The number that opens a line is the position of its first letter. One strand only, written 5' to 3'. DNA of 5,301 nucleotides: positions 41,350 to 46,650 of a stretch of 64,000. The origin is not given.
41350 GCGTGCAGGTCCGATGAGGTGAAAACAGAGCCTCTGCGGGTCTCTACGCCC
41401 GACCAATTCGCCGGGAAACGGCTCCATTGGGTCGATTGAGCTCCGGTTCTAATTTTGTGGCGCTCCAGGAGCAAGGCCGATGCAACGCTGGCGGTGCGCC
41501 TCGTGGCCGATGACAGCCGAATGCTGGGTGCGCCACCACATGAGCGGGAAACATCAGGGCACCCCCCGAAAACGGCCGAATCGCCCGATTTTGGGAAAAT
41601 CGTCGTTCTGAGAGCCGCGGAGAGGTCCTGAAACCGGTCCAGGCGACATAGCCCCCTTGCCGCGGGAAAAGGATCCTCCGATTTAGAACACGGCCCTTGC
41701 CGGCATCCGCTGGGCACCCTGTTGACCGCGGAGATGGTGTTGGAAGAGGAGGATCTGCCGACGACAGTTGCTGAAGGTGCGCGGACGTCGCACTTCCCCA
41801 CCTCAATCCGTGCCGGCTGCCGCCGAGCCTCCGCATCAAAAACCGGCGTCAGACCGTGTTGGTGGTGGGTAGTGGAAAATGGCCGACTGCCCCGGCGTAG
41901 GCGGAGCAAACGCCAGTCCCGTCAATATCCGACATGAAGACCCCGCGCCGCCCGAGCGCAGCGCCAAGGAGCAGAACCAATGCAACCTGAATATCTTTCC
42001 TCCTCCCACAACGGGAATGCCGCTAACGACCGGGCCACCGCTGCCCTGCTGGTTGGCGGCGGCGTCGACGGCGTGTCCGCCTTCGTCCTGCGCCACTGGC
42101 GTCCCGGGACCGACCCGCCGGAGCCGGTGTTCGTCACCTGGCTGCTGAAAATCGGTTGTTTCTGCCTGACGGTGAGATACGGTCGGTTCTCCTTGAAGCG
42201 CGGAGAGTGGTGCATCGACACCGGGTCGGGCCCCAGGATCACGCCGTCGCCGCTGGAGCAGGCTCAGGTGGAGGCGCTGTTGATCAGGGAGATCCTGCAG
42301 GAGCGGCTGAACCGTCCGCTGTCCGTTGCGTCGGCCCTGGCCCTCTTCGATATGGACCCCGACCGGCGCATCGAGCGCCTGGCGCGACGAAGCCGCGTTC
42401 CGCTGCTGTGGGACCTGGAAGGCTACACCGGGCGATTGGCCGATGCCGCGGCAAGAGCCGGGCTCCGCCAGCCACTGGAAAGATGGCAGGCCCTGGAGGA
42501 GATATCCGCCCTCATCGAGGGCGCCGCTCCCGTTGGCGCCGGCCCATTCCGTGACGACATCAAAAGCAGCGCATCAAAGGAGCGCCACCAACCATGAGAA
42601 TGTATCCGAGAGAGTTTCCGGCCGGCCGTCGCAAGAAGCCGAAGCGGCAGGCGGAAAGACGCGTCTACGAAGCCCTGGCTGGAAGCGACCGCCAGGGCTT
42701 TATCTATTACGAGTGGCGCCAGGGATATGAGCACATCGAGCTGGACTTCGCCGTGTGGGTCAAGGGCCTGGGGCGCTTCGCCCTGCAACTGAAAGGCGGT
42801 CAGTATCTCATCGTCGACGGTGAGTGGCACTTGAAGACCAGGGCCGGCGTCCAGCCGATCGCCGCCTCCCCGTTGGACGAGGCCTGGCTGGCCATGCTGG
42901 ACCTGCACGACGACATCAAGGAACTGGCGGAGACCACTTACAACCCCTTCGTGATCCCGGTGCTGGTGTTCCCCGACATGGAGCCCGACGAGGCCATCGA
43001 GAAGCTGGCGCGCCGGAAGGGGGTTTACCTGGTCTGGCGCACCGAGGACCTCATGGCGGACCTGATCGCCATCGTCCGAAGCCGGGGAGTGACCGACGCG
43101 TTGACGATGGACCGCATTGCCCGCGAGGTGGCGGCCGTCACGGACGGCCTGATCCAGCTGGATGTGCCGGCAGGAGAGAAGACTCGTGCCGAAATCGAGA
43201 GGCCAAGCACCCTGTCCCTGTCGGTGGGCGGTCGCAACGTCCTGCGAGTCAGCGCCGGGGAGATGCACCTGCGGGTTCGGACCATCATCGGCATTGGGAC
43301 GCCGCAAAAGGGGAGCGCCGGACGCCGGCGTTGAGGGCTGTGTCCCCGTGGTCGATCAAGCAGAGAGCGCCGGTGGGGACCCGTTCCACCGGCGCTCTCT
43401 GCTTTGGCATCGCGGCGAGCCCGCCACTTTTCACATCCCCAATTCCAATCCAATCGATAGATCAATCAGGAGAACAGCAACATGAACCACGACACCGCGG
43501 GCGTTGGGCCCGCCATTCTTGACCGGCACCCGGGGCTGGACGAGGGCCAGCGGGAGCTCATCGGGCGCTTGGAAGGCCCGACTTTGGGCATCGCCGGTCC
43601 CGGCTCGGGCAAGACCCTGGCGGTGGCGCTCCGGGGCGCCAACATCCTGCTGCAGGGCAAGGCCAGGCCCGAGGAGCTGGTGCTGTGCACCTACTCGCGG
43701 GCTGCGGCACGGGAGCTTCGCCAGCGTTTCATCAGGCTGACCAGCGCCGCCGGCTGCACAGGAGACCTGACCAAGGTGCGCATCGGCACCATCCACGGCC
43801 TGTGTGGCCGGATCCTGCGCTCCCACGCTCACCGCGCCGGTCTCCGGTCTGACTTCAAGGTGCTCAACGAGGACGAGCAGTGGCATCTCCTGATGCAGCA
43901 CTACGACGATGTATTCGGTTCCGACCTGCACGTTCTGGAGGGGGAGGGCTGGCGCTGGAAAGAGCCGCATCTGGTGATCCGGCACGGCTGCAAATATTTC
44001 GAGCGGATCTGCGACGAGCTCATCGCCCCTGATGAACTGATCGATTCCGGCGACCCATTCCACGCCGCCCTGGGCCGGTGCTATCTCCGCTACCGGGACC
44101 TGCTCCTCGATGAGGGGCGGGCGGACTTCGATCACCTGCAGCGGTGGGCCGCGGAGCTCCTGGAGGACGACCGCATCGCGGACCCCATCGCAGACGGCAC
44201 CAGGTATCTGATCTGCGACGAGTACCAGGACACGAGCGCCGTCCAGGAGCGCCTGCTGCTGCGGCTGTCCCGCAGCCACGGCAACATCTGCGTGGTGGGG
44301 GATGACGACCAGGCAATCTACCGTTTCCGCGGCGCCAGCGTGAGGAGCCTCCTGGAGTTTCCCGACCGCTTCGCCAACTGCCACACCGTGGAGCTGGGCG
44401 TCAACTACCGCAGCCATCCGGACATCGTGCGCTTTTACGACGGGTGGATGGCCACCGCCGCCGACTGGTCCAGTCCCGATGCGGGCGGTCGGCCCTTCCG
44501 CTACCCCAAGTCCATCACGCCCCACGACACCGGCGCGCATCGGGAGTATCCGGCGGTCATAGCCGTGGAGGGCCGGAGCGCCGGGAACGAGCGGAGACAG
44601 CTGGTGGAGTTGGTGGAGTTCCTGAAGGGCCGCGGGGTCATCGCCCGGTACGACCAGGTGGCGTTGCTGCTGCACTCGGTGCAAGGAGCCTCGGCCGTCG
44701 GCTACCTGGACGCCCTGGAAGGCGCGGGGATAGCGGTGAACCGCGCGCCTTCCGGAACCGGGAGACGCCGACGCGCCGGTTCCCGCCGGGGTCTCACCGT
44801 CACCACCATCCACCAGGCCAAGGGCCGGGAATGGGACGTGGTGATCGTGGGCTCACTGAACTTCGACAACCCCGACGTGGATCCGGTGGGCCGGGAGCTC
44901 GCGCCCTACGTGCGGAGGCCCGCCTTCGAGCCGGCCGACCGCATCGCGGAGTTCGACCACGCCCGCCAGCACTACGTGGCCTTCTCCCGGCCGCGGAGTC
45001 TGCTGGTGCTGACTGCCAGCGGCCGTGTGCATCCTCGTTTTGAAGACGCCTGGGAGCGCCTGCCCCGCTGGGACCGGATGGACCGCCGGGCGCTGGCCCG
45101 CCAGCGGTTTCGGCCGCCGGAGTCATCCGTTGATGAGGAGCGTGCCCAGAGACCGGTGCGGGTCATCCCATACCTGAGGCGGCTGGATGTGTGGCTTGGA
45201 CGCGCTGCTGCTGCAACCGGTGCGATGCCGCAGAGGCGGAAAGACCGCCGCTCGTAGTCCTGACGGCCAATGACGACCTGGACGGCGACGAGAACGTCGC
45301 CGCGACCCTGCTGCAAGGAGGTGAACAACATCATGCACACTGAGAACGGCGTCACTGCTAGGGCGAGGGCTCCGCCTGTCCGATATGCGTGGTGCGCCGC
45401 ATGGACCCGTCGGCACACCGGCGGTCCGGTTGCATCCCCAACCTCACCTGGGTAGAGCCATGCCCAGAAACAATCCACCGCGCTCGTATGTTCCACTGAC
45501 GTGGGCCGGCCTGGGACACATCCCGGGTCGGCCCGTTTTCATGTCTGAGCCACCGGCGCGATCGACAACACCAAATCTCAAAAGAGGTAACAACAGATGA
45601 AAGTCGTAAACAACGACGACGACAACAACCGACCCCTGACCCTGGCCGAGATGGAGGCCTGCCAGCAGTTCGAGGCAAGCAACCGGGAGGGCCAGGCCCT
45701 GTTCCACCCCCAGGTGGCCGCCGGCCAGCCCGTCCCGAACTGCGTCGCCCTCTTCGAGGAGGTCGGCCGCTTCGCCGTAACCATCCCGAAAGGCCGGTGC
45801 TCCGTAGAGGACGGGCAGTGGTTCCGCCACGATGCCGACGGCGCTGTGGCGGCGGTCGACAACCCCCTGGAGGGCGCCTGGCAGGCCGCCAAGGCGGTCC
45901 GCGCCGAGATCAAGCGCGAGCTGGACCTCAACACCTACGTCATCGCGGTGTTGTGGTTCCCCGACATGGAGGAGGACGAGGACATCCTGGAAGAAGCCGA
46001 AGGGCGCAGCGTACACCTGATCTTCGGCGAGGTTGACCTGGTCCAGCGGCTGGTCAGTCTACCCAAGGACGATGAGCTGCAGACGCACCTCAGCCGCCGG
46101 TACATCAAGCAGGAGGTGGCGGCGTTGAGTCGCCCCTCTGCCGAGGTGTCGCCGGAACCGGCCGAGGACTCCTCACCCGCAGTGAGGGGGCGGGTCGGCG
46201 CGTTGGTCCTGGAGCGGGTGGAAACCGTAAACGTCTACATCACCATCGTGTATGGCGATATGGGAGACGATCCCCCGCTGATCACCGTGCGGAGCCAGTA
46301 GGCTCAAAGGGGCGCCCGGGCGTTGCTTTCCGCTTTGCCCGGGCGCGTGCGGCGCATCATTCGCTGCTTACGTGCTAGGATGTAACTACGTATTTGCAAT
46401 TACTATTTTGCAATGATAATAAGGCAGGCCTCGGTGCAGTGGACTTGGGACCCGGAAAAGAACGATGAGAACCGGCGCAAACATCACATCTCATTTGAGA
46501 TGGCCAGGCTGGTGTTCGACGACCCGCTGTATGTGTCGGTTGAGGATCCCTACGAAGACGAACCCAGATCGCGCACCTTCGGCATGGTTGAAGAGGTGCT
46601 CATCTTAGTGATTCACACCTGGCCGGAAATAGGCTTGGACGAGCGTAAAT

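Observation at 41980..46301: Three diverged NERD-like paralogues bracketing a UvrD-type helicase: candidate undescribed defence cassette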

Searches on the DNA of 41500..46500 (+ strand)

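Call 10: search_dna_similar(query=window:41500-46500:+, collection=plasmids, mode=near, max_rows=20)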
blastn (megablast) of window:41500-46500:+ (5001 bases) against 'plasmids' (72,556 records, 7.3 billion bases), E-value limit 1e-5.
No match.

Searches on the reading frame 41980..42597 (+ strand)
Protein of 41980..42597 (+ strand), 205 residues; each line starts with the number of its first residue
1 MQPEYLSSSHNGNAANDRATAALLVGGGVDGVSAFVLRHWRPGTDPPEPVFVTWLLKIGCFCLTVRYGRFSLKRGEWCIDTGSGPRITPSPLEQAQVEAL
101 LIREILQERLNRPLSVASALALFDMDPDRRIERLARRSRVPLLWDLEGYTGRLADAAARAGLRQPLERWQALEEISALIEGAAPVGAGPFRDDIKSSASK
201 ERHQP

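Call 3: search_protein_families(library=pfam, proteins=[window:41980-42597:+], max_evalue=1)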
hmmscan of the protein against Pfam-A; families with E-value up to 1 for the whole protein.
window:41980-42597:+ (205 aa): 0 families

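Call 4: search_protein_families(library=padloc, proteins=[window:41980-42597:+], max_evalue=1)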
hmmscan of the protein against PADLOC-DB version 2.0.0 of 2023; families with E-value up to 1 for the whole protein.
window:41980-42597:+ (205 aa): 0 families

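Call 5: search_protein_families(library=ncbifam, proteins=[window:41980-42597:+], max_evalue=1)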
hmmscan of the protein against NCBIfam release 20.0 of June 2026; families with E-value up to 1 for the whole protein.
window:41980-42597:+ (205 aa): 0 families

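Call 72: find_homologous_proteins(query=window:41980-42597:+)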
Query window:41980-42597:+ (205 aa): 174 proteins with E <= 0.001 among 4604 candidates; the best 120 are listed.
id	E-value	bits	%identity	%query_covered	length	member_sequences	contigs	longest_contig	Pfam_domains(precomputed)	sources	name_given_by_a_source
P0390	5.0e-133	459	100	100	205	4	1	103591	-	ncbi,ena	-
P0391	3.1e-121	421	94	100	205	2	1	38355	-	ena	-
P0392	6.8e-118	410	90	100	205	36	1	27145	-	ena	-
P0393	2.1e-96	340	84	93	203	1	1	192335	-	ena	-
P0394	3.6e-96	339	80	100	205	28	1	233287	-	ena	-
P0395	2.5e-94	333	82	93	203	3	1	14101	-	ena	-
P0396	6.2e-94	332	81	93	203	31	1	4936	-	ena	-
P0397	2.3e-93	330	81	93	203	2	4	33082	-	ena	-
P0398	4.0e-93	329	79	93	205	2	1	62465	-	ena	-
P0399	3.3e-91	323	79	93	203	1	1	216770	-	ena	-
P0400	5.7e-91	322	80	93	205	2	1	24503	-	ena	-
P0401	1.3e-90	321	78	93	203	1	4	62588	-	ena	-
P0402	3.2e-89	316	81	93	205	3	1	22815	-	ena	-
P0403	1.3e-88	314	79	91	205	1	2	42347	-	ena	-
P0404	1.7e-88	314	75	93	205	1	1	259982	-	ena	-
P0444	4.0e-80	287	70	93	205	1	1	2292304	-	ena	-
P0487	4.9e-65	237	65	86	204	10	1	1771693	-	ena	-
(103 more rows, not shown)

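Call 73: find_encoding_contigs(protein=P0444, flank=8000, max_places=2)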
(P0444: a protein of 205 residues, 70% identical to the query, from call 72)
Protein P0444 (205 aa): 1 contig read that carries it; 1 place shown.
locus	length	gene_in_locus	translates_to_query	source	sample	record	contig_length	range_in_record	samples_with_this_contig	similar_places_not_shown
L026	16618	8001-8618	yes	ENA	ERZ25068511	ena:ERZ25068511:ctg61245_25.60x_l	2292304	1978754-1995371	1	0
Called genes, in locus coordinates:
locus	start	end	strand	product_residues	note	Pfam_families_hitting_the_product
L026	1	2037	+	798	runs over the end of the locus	PF13433:Peripla_BP_5, PF13458:Peripla_BP_6, PF01094:ANF_receptor, PF13433:Peripla_BP_5, PF13458:Peripla_BP_6, PF01094:ANF_receptor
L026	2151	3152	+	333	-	PF18754:Nmad3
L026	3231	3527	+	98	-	-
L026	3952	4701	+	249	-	-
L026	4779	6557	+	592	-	PF00580:UvrD-helicase, PF13245:AAA_19, PF13361:UvrD_C (weak), PF13538:UvrD_C_2 (weak)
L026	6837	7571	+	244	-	-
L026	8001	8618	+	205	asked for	-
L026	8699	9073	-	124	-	-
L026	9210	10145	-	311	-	-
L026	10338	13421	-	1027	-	-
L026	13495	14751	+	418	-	PF01637:ATPase_2 (faint), PF13173:AAA_14, PF13401:AAA_22 (weak), PF13635:DUF4143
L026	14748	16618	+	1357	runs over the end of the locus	-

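Call 74: find_encoding_contigs(protein=P0487, flank=8000, max_places=2)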
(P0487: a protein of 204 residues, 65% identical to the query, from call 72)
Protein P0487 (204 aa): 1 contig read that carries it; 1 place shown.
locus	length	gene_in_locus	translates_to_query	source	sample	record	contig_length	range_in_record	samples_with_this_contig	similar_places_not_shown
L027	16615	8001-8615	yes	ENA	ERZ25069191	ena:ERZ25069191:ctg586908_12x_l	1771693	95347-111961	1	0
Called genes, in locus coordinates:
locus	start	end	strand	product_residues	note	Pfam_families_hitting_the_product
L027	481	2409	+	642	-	PF24141:LRR_ComC (faint), PF23598:LRR_14, PF25019:LRR_R13L1-DRL21 (faint), PF00560:LRR_1 (faint), PF13855:LRR_8, PF12799:LRR_4 (weak), PF23598:LRR_14, PF13855:LRR_8, +1 more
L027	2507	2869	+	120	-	-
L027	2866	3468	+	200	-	PF13361:UvrD_C, PF13538:UvrD_C_2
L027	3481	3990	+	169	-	-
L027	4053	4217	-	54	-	PF18930:DUF5679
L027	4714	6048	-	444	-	-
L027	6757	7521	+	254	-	-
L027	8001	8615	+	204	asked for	-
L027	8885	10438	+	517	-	PF00580:UvrD-helicase, PF13245:AAA_19, PF13361:UvrD_C (faint), PF13538:UvrD_C_2 (faint)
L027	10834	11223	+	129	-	-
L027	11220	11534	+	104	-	-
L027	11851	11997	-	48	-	-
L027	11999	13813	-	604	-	-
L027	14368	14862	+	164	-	-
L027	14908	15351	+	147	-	-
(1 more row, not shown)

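Call 75: find_encoding_contigs(protein=P0390, flank=10000, max_places=2)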
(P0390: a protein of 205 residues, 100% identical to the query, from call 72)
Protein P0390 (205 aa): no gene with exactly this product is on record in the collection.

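Call 97: search_protein_families(library=phrogs, proteins=[window:41980-42597:+], max_evalue=0.01)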
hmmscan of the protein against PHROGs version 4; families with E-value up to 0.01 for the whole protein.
window:41980-42597:+ (205 aa): 0 families

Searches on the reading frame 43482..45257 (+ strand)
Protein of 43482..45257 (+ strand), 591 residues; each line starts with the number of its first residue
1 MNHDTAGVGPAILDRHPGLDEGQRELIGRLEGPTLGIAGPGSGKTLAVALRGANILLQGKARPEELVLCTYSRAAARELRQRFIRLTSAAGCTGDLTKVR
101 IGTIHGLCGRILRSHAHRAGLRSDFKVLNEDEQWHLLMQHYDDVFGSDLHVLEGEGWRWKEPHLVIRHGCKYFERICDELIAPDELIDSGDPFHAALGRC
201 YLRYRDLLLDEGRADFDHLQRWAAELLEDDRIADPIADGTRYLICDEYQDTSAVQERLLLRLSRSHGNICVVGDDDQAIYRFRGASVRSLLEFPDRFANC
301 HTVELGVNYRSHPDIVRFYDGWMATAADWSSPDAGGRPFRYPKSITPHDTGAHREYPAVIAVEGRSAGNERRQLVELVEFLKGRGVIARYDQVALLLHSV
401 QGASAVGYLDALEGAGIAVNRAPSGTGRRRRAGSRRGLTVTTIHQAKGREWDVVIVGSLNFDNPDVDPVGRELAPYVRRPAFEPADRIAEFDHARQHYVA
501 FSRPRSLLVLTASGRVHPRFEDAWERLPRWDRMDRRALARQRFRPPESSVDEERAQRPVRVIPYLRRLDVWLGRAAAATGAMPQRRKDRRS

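Call 3: search_protein_families(library=pfam, proteins=[window:43482-45257:+], max_evalue=1)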
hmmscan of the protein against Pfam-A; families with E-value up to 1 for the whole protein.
window:43482-45257:+ (591 aa): 7 families
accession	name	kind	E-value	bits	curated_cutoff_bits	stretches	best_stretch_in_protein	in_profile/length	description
PF00580.27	UvrD-helicase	-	8.7e-54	183.5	23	1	20-297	2-270/271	UvrD/REP helicase N-terminal domain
PF13245.12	AAA_19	-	1.4e-14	54.9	25.1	1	35-283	15-134/134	AAA domain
PF13538.12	UvrD_C_2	-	1.6e-06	28.3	27.4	1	438-465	2-29/52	UvrD-like helicase C-terminal domain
PF13361.12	UvrD_C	-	1.1e-05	25.5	25.6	1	439-512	288-347/350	UvrD-like helicase C-terminal domain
PF13087.12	AAA_12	-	0.0005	20.1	27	1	297-510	12-190/195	AAA domain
PF13604.12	AAA_30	-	0.0014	18.9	27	0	234-291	84-141/191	AAA domain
PF00270.35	DEAD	-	0.36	11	26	1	26-88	7-70/167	DEAD/DEAH box helicase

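Call 4: search_protein_families(library=padloc, proteins=[window:43482-45257:+], max_evalue=1)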
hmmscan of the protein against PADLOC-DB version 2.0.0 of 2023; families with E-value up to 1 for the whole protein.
window:43482-45257:+ (591 aa): 49 families (the best 25 are shown)
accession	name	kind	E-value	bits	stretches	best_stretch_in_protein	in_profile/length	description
PDLC00117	GajB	-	6.4e-45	151.7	2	35-331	31-310/604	UrvD helicase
PDLC00114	GajB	-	2.4e-44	149.9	1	19-317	8-293/635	UrvD helicase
PDLC03802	RTasHel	-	1.1e-38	131.6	2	20-325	7-275/675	DRT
PDLC00132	GajB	-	6.9e-38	128.7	2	19-318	4-294/625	UrvD helicase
PDLC00127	GajB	-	7.3e-35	118.5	2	18-328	8-294/594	UrvD helicase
PDLC00104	GajB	-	1.2e-29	101.5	2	23-320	8-246/574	UrvD helicase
PDLC00129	GajB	-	2.9e-26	90.2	2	38-318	32-304/594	UrvD helicase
PDLC00130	GajB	-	9.4e-25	84.9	3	203-318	168-285/589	UrvD helicase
PDLC00112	GajB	-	4.8e-24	82.9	3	203-318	171-290/581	UrvD helicase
PDLC00119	GajB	-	3.8e-23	80.2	2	199-319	177-296/565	UrvD helicase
PDLC00121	GajB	-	1.4e-22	78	2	210-317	173-277/565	UrvD helicase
PDLC00123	GajB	-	1.4e-20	71.4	2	242-318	179-254/540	UrvD helicase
PDLC00106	GajB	-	1.9e-20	70.9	2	220-317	185-282/577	UrvD helicase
PDLC00107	GajB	-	4.2e-20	69.9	3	204-311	179-286/587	UrvD helicase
PDLC00141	GajB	-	7.5e-20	68.7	3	206-320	132-247/572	UrvD helicase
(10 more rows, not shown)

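Call 5: search_protein_families(library=ncbifam, proteins=[window:43482-45257:+], max_evalue=1)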
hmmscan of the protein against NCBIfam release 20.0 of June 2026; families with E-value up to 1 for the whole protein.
window:43482-45257:+ (591 aa): 15 families
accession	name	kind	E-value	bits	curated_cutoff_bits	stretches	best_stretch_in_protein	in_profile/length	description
TIGR01073.1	pcrA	equivalog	6.8e-48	163.6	911.2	1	18-316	4-286/725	DNA helicase PcrA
NF008743.0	PRK11773.1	equivalog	7.8e-42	143.5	965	1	18-316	9-290/720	DNA helicase II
TIGR01075.1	uvrD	equivalog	1.4e-40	139.3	1144.45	1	18-316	4-285/715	DNA helicase II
TIGR01074.1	rep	equivalog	1.7e-36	125.7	951.45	1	19-317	2-284/668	DNA helicase Rep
NF008276.0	PRK11054.1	equivalog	3.9e-29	101.7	543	2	201-312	396-505/684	DNA helicase IV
NF008172.0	PRK10919.1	equivalog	1.9e-27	95.8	1168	1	19-317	3-285/673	DNA helicase Rep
TIGR00609.1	recB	equivalog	8.7e-22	77.1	696.05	3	225-316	354-448/1175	exodeoxyribonuclease V subunit beta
TIGR02785.1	addA_Gpos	equivalog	1.5e-21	76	707.65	2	211-317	355-474/1234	helicase-exonuclease AddAB subunit AddA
NF010485.0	PRK13909.1-2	equivalog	2.5e-21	75.7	650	3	241-322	333-423/909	RecB-like helicase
TIGR02784.1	addA_alphas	equivalog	2.5e-16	59.2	860.75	3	202-324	349-494/1138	double-strand break repair helicase AddA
NF010487.0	PRK13909.1-4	equivalog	9.6e-16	57.2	759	2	241-320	329-417/924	RecB-like helicase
NF008128.0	PRK10876.1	equivalog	8.3e-11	40.3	1697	1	231-317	369-455/1181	exodeoxyribonuclease V subunit beta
NF010486.0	PRK13909.1-3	equivalog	9.3e-10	37.2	1109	2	241-319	332-419/921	RecB-like helicase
NF010484.0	PRK13909.1-1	equivalog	3.4e-08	31.7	1074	2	263-328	378-440/945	RecB-like helicase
NF041464.1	HelD_BACSU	equivalog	0.00012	20.2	419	1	240-324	547-631/779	RNA polymerase recycling motor HelD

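Call 47: search_solved_structures(query=window:43482-45257:+, max_evalue=0.00001)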
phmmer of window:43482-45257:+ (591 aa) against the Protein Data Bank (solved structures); distinct sequences matched with E-value up to 0.00001: 20.
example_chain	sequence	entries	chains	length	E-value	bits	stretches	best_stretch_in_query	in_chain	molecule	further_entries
2pjr_A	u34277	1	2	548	5e-32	114.3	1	19-316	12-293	PROTEIN (HELICASE PCRA)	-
1pjr_A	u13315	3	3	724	5.8e-32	114.1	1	19-316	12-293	PCRA | ATP-DEPENDENT HELICASE PCRA | HELICASE PCRA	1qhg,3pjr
4c2u_A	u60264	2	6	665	2.2e-31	112.2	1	7-316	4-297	DNA HELICASE II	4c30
4c2t_A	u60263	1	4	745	3.2e-31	111.6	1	7-316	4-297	DNA HELICASE II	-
3lfu_A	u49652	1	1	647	3.2e-29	105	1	18-316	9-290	DNA helicase II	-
2is1_A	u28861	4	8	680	3.6e-29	104.9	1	18-316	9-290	DNA helicase II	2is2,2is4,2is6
9dci_A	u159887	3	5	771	1.9e-26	95.9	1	9-319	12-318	ATP-dependent DNA helicase UvrD1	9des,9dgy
1uaa_A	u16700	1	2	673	2.1e-20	75.9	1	19-317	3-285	PROTEIN (ATP-DEPENDENT DNA HELICASE REP.)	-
6ppr_B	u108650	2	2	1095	5.6e-17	64.6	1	13-141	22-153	UvrD/REP helicase | DNA 3'-5' helicase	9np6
6ppu_B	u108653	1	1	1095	5.6e-17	64.6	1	13-141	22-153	UvrD/REP helicase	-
7sjr_B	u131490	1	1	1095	1.5e-16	63.2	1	13-141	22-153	DNA helicase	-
6ppj_B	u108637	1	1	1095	4.6e-16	61.6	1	13-137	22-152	UvrD/REP helicase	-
1qhh_B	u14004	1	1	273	7.8e-16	60.8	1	198-316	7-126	PROTEIN (PCRA (SUBUNIT))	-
1qhh_A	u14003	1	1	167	1.7e-13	53.1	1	19-136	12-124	PROTEIN (PCRA (SUBUNIT))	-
3u44_A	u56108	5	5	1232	7.7e-08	34.4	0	242-316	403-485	ATP-dependent helicase/nuclease subunit A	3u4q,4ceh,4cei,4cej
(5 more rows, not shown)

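Call 97: search_protein_families(library=phrogs, proteins=[window:43482-45257:+], max_evalue=0.01)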
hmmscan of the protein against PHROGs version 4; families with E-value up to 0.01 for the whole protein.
window:43482-45257:+ (591 aa): 2 families
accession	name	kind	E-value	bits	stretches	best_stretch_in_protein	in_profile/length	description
phrog_1967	-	DNA, RNA and nucleotide metabolism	2.3e-62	212.7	2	21-326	155-449/776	DNA helicase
phrog_25205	-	unknown function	8.8e-10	38.5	2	208-319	151-263/607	-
